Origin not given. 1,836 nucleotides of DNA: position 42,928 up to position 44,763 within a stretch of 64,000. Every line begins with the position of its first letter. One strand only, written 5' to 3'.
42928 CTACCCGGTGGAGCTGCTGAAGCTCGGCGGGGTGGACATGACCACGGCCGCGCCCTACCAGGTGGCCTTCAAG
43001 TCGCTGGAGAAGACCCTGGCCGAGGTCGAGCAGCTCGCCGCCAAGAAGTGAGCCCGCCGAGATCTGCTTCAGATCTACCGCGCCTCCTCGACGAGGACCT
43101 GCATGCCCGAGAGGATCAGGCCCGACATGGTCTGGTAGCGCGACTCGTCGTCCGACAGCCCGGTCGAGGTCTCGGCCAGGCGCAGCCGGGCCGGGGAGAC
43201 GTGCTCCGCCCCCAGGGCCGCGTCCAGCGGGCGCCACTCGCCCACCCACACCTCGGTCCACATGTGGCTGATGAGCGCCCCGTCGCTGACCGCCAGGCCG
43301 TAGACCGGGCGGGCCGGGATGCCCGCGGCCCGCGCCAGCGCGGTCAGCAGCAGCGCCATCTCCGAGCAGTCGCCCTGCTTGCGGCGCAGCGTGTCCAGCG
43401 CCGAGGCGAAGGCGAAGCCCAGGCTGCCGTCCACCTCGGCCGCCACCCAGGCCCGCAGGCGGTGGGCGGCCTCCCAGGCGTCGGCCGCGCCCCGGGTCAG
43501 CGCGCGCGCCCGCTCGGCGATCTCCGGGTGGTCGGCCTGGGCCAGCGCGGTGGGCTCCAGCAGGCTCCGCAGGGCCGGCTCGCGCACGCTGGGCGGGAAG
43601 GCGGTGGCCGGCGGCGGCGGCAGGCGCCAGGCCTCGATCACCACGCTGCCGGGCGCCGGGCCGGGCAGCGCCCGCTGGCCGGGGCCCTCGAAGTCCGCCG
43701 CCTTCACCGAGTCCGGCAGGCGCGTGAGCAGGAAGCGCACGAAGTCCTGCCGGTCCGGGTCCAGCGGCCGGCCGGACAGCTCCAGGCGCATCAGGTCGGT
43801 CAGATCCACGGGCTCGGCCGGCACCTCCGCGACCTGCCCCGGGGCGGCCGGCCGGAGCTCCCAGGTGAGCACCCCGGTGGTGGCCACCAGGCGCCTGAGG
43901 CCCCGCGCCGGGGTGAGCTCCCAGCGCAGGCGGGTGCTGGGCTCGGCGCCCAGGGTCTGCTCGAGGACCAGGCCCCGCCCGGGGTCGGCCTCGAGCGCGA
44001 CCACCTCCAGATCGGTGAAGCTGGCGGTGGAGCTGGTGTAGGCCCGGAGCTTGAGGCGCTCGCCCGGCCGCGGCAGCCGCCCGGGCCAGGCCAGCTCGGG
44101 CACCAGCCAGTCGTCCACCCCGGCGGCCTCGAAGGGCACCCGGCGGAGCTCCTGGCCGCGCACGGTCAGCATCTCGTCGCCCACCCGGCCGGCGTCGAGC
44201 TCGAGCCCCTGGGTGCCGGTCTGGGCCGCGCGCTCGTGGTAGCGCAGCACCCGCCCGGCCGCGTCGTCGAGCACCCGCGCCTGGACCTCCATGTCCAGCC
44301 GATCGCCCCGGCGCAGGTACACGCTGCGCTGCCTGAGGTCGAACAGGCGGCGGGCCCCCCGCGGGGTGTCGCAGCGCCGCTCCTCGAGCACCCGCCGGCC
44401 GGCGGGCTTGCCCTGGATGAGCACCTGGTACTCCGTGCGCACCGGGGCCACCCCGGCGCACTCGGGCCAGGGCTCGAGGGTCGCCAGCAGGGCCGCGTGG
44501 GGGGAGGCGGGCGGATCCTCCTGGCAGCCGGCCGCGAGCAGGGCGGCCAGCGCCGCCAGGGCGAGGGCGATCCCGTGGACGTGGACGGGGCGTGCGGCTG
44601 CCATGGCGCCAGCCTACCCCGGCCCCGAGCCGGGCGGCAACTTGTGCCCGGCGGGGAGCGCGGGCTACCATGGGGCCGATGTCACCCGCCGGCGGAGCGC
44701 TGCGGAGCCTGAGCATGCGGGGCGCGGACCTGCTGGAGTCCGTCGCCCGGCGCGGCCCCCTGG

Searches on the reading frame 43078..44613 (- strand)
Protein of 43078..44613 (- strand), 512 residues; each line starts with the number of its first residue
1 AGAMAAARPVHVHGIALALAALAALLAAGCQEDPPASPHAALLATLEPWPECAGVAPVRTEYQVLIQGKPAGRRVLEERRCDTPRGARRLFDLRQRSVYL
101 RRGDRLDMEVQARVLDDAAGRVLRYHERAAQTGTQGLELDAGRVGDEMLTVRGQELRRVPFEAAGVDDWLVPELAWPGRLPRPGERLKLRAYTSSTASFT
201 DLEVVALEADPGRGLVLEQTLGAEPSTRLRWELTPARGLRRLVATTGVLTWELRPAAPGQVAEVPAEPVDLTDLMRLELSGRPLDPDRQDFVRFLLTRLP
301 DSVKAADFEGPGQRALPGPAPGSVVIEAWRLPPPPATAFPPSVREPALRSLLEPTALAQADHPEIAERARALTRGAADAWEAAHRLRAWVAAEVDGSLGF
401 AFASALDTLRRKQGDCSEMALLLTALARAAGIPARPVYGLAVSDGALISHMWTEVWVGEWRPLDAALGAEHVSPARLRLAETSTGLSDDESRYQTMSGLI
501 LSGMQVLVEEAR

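Call 46: search_protein_families(library=pfam, proteins=[window:43078-44613:-], max_evalue=0.0001)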
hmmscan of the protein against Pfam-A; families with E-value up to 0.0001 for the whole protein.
window:43078-44613:- (512 aa): 1 family
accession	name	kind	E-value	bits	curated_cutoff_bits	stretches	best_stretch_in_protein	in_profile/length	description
PF01841.26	Transglut_core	-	3.4e-19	69.6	23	1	368-465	3-108/108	Transglutaminase-like superfamily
